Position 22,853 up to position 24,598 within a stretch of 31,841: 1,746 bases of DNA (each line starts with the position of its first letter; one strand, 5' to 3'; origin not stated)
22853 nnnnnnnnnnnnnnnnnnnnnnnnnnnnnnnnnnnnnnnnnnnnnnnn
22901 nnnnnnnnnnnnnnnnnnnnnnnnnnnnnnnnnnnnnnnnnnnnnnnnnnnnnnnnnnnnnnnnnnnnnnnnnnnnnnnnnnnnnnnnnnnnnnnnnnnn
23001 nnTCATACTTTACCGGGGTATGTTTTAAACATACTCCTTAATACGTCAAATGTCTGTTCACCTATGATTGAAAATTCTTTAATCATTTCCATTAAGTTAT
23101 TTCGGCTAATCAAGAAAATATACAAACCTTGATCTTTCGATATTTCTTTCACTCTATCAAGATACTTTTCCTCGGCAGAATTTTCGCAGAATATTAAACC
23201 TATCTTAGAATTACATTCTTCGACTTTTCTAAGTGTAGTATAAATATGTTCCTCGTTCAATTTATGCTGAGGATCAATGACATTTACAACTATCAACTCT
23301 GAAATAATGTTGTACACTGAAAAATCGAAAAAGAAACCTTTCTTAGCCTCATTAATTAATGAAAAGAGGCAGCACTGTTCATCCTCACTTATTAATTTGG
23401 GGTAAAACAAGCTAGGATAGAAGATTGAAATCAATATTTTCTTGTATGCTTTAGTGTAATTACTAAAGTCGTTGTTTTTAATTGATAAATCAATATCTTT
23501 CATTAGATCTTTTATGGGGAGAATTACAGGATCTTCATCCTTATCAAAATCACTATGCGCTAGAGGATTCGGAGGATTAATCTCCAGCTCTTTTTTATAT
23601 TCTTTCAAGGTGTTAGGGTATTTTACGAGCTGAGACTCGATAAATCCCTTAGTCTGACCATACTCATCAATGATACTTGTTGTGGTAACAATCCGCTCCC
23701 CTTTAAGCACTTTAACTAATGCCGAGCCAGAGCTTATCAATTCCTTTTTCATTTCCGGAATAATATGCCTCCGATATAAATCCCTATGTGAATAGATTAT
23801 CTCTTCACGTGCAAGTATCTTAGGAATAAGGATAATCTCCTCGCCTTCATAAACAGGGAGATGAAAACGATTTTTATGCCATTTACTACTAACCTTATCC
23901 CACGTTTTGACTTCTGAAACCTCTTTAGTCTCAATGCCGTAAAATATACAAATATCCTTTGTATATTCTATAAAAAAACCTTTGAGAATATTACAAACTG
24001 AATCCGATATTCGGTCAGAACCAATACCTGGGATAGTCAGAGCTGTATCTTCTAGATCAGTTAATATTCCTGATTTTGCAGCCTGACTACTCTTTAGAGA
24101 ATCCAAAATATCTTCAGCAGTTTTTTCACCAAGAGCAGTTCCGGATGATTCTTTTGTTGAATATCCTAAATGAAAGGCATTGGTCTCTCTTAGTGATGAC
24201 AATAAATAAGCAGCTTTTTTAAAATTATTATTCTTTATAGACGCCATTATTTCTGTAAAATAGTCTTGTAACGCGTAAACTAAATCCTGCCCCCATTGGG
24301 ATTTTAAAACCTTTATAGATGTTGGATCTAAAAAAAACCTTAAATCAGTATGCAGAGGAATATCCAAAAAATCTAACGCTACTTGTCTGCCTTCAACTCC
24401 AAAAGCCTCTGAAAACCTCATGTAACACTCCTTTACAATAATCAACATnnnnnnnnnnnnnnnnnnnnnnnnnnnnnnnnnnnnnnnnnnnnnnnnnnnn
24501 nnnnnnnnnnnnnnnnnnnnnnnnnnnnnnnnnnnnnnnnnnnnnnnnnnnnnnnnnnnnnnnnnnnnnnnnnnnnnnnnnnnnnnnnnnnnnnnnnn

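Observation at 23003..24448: AT-rich ~472-aa orphan gene in the satellite int-cos hotspot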

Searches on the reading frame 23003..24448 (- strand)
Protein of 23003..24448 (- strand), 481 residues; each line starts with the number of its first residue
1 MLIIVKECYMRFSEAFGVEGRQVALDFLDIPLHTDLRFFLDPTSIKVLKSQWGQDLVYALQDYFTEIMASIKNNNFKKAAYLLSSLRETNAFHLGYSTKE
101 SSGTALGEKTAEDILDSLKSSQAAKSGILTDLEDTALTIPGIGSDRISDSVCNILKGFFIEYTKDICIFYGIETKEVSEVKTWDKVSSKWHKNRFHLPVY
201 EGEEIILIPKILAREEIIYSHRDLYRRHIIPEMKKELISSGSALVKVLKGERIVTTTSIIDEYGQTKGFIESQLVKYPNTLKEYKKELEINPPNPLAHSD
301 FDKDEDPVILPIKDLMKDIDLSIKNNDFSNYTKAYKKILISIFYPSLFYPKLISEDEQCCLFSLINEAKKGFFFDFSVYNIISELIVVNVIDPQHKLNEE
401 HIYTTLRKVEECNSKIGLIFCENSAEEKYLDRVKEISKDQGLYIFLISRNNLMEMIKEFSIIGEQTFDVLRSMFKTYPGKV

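Call 3: search_protein_families(library=pfam, proteins=[window:23003-24448:-], max_evalue=1)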
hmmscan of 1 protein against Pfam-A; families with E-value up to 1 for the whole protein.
window:23003-24448:- (481 aa): 0 families

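Call 4: search_protein_families(library=padloc, proteins=[window:23003-24448:-], max_evalue=1)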
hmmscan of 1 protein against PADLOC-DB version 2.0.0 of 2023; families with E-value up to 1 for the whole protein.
window:23003-24448:- (481 aa): 2 families
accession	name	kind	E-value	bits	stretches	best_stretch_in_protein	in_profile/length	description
PDLC04597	PDC-M36A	-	2.8e-32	110.1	2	11-266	7-260/457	-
PDLC04598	PDC-M36A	-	2.3e-06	25.3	1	137-229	4-99/330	-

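Call 5: search_protein_families(library=ncbifam, proteins=[window:23003-24448:-], max_evalue=1)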
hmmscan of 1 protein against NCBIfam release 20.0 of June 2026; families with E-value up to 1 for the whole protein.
window:23003-24448:- (481 aa): 1 family
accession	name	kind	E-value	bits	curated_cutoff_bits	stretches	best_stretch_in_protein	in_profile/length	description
NF010767.0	PRK14170.1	equivalog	0.15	11.1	559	1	387-468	36-115/284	bifunctional methylenetetrahydrofolate dehydrogenase/methenyltetrahydrofolate cyclohydrolase FolD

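Call 6: search_protein_families(library=phrogs, proteins=[window:23003-24448:-], max_evalue=1)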
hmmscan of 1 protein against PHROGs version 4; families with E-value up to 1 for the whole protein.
window:23003-24448:- (481 aa): 3 families
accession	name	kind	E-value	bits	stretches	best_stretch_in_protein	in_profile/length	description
phrog_27295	-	unknown function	1.2e-172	575.8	1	10-476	1-467/469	-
phrog_30194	-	unknown function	3.3e-11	43.8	1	10-216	8-212/478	-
phrog_34823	-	unknown function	0.13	13.4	1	361-437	15-88/103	-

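Call 9: find_homologous_proteins(query=window:23003-24421:-)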
Query window:23003-24421:- (472 aa): 55 proteins with E <= 0.001 among 8000 candidates.
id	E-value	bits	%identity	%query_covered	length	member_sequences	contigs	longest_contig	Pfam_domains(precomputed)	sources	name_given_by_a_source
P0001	0.0e+0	1019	96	100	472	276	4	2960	PF28123.1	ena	-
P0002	1.9e-260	883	83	100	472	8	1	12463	PF28123.1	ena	-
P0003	2.7e-227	773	73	99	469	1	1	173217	PF28123.1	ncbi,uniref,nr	ncbi:hypothetical protein [Erwinia piriflorinigrans]|uniref:Restriction endonuclease type IV Mrr dom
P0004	2.6e-224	764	70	100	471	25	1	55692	PF28123.1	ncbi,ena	-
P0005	2.1e-221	754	71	99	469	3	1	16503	PF28123.1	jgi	jgi:hypothetical protein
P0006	5.1e-221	753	71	99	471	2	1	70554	PF28123.1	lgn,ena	-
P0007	2.8e-157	543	53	99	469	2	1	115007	PF28123.1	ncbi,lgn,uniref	ncbi:hypothetical protein ACLECU_14725 [Lonsdalea quercina]|uniref:hypothetical protein n=1 Tax=Lons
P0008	3.5e-157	542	53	99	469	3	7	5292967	PF28123.1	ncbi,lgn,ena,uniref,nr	ncbi:hypothetical protein JK320_22345 [Klebsiella pneumoniae]|uniref:hypothetical protein n=1 Tax=Kl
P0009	9.8e-157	541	54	99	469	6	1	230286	PF28123.1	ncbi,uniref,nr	ncbi:hypothetical protein [Proteus sp. G2665]|uniref:hypothetical protein n=1 Tax=Proteus sp. G2665 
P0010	2.7e-155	536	53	99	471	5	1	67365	PF28123.1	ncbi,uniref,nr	ncbi:hypothetical protein [Photorhabdus laumondii]|uniref:Uncharacterized protein n=1 Tax=Photorhabd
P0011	2.1e-154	533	53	99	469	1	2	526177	PF28123.1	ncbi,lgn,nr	ncbi:hypothetical protein LRD11_004034 [Salmonella enterica subsp. enterica serovar Infantis]|nr:hyp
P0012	2.5e-154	533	53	99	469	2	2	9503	PF28123.1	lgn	-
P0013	4.4e-154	532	53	99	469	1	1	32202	PF28123.1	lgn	-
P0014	4.9e-154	532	53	99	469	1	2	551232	PF28123.1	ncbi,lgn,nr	ncbi:hypothetical protein C2L24_000705 [Salmonella enterica subsp. enterica serovar Anatum]|nr:hypot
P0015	7.9e-154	531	53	99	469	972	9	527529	PF28123.1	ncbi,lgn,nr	ncbi:hypothetical protein KAN89_004256 [Salmonella enterica subsp. enterica serovar Heidelberg]|nr:h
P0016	1.2e-153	531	53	99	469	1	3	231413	PF28123.1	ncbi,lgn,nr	ncbi:hypothetical protein Q6U07_003428 [Salmonella enterica subsp. enterica serovar Infantis]|nr:hyp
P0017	1.9e-153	530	53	99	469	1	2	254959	PF28123.1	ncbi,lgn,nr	ncbi:hypothetical protein LRU37_003906 [Salmonella enterica]|nr:hypothetical protein [Salmonella ent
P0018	5.4e-153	529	52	99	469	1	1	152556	PF28123.1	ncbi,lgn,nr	ncbi:hypothetical protein F3S04_07970 [Salmonella enterica]|nr:hypothetical protein [Salmonella ente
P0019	5.5e-153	529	52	99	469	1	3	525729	PF28123.1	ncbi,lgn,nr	ncbi:hypothetical protein NK695_002487 [Salmonella enterica subsp. enterica serovar Infantis]|nr:hyp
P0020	1.2e-152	527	52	99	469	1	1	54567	PF28123.1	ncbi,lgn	ncbi:hypothetical protein AAFP74_004353 [Salmonella enterica]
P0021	1.4e-152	527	52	99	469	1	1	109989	PF28123.1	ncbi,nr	ncbi:hypothetical protein KN925_001260 [Salmonella enterica subsp. enterica serovar Infantis]|nr:hyp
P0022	6.3e-152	525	51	99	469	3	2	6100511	PF28123.1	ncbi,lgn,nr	ncbi:hypothetical protein AV650_23875 [Serratia fonticola]|nr:hypothetical protein AV650_23875 [Serr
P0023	9.2e-152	524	78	63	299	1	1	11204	PF28123.1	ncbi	ncbi:hypothetical protein FJW00_01180, partial [Pantoea anthophila]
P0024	2.2e-151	523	53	99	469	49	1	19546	PF28123.1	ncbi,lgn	ncbi:TPA: hypothetical protein ACTXEM_004994 [Klebsiella pneumoniae]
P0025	5.9e-151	522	52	99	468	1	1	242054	PF28123.1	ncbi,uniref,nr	ncbi:hypothetical protein [Serratia fonticola]|uniref:hypothetical protein n=1 Tax=Serratia fonticol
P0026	3.8e-148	513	51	99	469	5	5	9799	PF28123.1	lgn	-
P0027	1.1e-145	504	50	99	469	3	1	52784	PF28123.1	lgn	-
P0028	1.8e-144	501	49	99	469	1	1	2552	PF28123.1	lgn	-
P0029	2.8e-129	450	47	99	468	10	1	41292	PF28123.1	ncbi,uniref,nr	ncbi:hypothetical protein [Pectobacterium versatile]|uniref:hypothetical protein n=1 Tax=Pectobacter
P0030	1.2e-125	438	48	99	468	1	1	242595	PF28123.1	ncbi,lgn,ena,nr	ncbi:MAG TPA: hypothetical protein DIT05_09960 [Morganella sp. (in: Bacteria)]|nr:hypothetical prote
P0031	4.9e-125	436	47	99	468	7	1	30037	PF28123.1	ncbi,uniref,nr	ncbi:hypothetical protein [Photorhabdus bodei]|uniref:SIR2-like domain-containing protein n=1 Tax=Ph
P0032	9.0e-86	307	37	99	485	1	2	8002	PF28123.1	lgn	-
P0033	1.1e-85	307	38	99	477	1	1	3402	PF28123.1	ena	-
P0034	3.8e-85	305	37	99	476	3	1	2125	PF28123.1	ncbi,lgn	-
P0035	3.7e-84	302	38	99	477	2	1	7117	PF28123.1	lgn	-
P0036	4.8e-78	282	37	95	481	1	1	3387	PF28123.1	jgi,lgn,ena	-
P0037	3.1e-62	229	45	59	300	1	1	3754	PF28123.1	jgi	-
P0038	3.7e-42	163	27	96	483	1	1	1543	PF28123.1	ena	-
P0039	2.9e-39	154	29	72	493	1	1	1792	PF28123.1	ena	-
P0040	2.4e-20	91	32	43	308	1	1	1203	PF28123.1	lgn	-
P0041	2.3e-15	75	31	44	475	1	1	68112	PF28130.1,PF28123.1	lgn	-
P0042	1.1e-11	63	31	40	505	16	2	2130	PF28130.1,PF28123.1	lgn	-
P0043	1.4e-11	62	24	99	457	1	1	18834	PF28123.1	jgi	jgi:hypothetical protein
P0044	2.7e-11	61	25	64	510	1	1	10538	PF28130.1,PF28123.1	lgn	-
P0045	4.6e-11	61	28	50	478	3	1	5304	PF28130.1,PF28123.1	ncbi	-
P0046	7.6e-11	60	28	56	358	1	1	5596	PF28123.1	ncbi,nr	ncbi:MAG: hypothetical protein K2X66_18155, partial [Cyanobacteria bacterium]|nr:hypothetical protei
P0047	8.0e-11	60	33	40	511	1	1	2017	PF28130.1,PF28123.1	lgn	-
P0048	1.0e-10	60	27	50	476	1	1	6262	PF28130.1,PF28123.1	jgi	jgi:hypothetical protein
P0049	2.3e-9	55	30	42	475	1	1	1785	PF28130.1,PF28123.1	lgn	-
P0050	4.4e-9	54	30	43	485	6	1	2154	PF28130.1,PF28123.1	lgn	-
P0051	2.6e-8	52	27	44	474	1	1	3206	PF28130.1,PF28123.1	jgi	jgi:hypothetical protein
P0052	1.8e-7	49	29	49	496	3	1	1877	PF28130.1,PF28123.1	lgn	-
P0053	2.5e-5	42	29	44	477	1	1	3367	PF28130.1,PF28123.1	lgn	-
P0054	2.3e-4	39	29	39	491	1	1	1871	PF28130.1,PF28123.1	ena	-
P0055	3.3e-4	38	25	62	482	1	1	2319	PF28130.1,PF28123.1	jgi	jgi:hypothetical protein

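Call 13: search_dna_similar(query=window:23003-24421:-, collection=phages, mode=protein, max_rows=20)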
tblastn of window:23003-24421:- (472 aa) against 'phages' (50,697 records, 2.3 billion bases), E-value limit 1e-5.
No match.

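Call 17: search_solved_structures(query=A1, max_evalue=10, show_alignments=2)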
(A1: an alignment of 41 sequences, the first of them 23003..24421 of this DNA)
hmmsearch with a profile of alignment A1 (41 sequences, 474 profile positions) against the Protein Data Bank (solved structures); distinct sequences matched with E-value up to 10: 1.
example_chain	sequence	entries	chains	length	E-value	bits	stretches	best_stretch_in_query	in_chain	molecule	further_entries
1kea_A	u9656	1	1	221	1.1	11.4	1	180-242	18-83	Possible G-T mismatches repair enzyme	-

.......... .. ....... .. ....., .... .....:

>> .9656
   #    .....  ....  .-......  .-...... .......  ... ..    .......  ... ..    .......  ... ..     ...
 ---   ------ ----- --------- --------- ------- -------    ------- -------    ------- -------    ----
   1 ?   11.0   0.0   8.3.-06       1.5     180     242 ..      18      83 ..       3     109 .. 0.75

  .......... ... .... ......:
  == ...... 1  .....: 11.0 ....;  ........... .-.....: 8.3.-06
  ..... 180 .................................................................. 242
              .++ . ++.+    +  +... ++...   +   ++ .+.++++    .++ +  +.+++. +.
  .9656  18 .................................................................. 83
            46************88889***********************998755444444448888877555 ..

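Call 19: find_encoding_contigs(protein=P0015, flank=6000, max_places=3)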
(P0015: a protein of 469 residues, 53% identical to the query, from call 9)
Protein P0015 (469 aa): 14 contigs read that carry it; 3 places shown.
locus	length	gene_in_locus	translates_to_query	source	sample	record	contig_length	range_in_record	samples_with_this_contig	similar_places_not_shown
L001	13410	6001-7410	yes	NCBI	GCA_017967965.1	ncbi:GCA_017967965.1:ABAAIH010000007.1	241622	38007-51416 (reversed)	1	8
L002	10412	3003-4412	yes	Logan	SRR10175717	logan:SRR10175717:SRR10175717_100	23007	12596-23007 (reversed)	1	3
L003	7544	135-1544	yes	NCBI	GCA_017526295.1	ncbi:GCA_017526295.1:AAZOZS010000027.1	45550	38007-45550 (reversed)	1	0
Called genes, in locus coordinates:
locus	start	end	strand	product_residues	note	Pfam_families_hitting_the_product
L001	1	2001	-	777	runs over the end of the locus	PF08273:Zn_Ribbon_Prim, PF01751:Toprim (weak), PF13362:Toprim_3, PF08706:D5_N, PF19263:DUF5906, PF03288:Pox_D5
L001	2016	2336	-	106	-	PF17345:DUF5375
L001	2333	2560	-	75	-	-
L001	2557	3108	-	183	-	PF10554:Phage_ASH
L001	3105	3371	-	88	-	PF05930:Phage_AlpA, PF12728:HTH_17 (weak)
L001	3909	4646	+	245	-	-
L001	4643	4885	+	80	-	PF04606:Ogr_Delta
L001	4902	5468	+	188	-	PF07455:Psu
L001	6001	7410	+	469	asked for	PF28123:DUF8370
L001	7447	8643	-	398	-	PF13356:Arm-DNA-bind_3, PF22022:Phage_int_M, PF00589:Phage_integrase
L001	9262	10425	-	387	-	PF25919:BSH_CusB (faint), PF25917:BSH_RND (weak), PF25994:HH_AprE (weak), PF26002:Beta-barrel_AprE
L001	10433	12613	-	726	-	PF00664:ABC_membrane, PF00005:ABC_tran, PF02463:SMC_N (faint), PF13304:AAA_21 (faint)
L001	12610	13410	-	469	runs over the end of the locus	PF02321:OEP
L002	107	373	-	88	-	PF05930:Phage_AlpA, PF12728:HTH_17 (weak)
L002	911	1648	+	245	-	-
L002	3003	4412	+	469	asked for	PF28123:DUF8370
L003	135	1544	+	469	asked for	PF28123:DUF8370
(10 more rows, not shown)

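Call 20: find_encoding_contigs(protein=P0041, flank=6000, max_places=3)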
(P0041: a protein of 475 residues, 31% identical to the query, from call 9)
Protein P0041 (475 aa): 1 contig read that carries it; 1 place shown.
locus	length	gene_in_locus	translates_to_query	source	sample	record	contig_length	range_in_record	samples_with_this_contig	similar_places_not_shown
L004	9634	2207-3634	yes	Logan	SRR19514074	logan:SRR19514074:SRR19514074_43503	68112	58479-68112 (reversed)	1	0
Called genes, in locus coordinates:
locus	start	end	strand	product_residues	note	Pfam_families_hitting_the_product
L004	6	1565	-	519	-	PF00239:Resolvase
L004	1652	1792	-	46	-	-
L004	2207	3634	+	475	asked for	PF28123:DUF8370, PF28130:DUF8371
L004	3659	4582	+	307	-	PF12102:MrcB_N, PF06250:YhcG_C (weak), PF01939:NucS_C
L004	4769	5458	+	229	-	-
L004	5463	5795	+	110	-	-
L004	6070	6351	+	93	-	PF01022:HTH_5 (weak), PF12840:HTH_20 (faint)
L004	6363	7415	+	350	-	PF00296:Bac_luciferase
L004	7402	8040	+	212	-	PF03807:F420_oxidored, PF10727:Rossmann-like (faint)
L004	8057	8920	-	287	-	PF00561:Abhydrolase_1, PF12697:Abhydrolase_6 (faint)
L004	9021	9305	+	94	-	PF14117:DUF4287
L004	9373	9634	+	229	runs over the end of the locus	-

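Call 22: find_encoding_contigs(protein=window:23003-24421:-, flank=10000, max_places=4)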
Protein window:23003-24421:- (472 aa): 24 contigs read that carry it; 4 places shown.
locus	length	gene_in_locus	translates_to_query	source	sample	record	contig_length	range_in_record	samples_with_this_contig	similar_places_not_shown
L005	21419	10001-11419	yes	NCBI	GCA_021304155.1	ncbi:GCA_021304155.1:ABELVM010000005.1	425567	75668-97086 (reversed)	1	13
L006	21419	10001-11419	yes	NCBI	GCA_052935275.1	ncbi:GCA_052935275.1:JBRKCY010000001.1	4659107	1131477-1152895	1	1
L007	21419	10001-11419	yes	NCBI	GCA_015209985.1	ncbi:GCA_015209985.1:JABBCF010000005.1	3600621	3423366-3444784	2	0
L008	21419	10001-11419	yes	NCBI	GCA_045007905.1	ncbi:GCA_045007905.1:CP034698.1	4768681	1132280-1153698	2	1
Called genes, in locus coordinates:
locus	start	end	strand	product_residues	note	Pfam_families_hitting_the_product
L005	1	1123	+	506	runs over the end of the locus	PF00669:Flagellin_N, PF08884:Flagellin_D3, PF21504:FLIC_barrel, PF00700:Flagellin_C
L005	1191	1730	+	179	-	PF03614:Flag1_repress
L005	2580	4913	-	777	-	PF08273:Zn_Ribbon_Prim, PF13362:Toprim_3, PF08706:D5_N, PF19263:DUF5906, PF03288:Pox_D5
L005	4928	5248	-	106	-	PF17345:DUF5375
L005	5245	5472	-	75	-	-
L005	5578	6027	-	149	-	-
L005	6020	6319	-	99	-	PF25738:Derepression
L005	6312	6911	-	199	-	PF10554:Phage_ASH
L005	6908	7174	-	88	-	PF05930:Phage_AlpA, PF12728:HTH_17 (weak)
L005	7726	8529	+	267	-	-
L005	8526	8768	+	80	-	PF04606:Ogr_Delta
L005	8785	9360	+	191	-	PF07455:Psu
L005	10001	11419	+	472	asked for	PF28123:DUF8370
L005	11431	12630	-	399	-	PF13356:Arm-DNA-bind_3, PF22022:Phage_int_M, PF00589:Phage_integrase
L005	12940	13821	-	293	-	PF02086:MethyltransfD12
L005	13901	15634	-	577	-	PF02463:SMC_N (faint), PF13175:AAA_15, PF13476:AAA_23, PF13175:AAA_15, PF13304:AAA_21 (weak)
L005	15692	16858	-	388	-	PF12167:Arm-DNA-bind_2, PF00589:Phage_integrase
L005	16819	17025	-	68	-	-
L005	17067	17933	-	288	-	-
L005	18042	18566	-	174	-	-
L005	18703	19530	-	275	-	PF10065:DUF2303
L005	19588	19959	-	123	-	PF27127:YfdP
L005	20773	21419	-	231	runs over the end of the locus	PF01381:HTH_3, PF12844:HTH_19 (weak), PF13443:HTH_26, PF13560:HTH_31, PF13744:HTH_37 (weak), PF00717:Peptidase_S24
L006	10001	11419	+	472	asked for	PF28123:DUF8370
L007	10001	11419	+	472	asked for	PF28123:DUF8370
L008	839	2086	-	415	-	PF13356:Arm-DNA-bind_3, PF22022:Phage_int_M, PF00589:Phage_integrase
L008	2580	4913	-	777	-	PF08273:Zn_Ribbon_Prim, PF13362:Toprim_3, PF08706:D5_N, PF19263:DUF5906, PF03288:Pox_D5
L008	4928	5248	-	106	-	PF17345:DUF5375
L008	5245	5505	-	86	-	-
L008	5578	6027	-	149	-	-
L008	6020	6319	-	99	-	PF25738:Derepression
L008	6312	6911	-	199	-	PF10554:Phage_ASH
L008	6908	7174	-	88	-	PF05930:Phage_AlpA, PF12728:HTH_17 (weak)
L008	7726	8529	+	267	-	-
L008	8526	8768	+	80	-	PF04606:Ogr_Delta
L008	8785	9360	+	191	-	PF07455:Psu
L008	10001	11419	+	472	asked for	PF28123:DUF8370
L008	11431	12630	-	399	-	PF13356:Arm-DNA-bind_3, PF22022:Phage_int_M, PF00589:Phage_integrase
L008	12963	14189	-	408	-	-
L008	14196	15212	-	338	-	PF24624:Int_N, PF00589:Phage_integrase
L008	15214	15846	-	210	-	PF07022:Phage_CI_repr, PF16452:Phage_CI_C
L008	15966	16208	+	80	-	-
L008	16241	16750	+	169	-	PF06892:Phage_CP76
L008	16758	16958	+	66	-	PF10893:Phage_186_Fil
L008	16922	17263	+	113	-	PF17282:DUF5347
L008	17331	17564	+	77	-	PF10809:DUF2732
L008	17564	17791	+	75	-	PF01258:zf-dskA_traR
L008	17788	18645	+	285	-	PF02086:MethyltransfD12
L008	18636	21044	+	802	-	PF05840:Phage_GPA, PF23343:REP_ORF2-G2P (weak)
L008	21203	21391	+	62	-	-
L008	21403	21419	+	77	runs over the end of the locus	PF06183:DinI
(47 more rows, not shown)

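Call 23: find_encoding_contigs(protein=P0032, flank=6000, max_places=3)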
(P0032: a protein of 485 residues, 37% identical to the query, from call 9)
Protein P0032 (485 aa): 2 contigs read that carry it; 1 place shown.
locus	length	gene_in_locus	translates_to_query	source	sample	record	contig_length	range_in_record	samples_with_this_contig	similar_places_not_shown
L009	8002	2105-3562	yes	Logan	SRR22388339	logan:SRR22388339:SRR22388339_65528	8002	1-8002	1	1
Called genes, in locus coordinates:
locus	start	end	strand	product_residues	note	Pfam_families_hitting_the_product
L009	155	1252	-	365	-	-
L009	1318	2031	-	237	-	-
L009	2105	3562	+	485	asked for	PF28123:DUF8370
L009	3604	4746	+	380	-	-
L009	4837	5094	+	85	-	-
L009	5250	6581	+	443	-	-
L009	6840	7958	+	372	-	PF12167:Arm-DNA-bind_2 (weak), PF00589:Phage_integrase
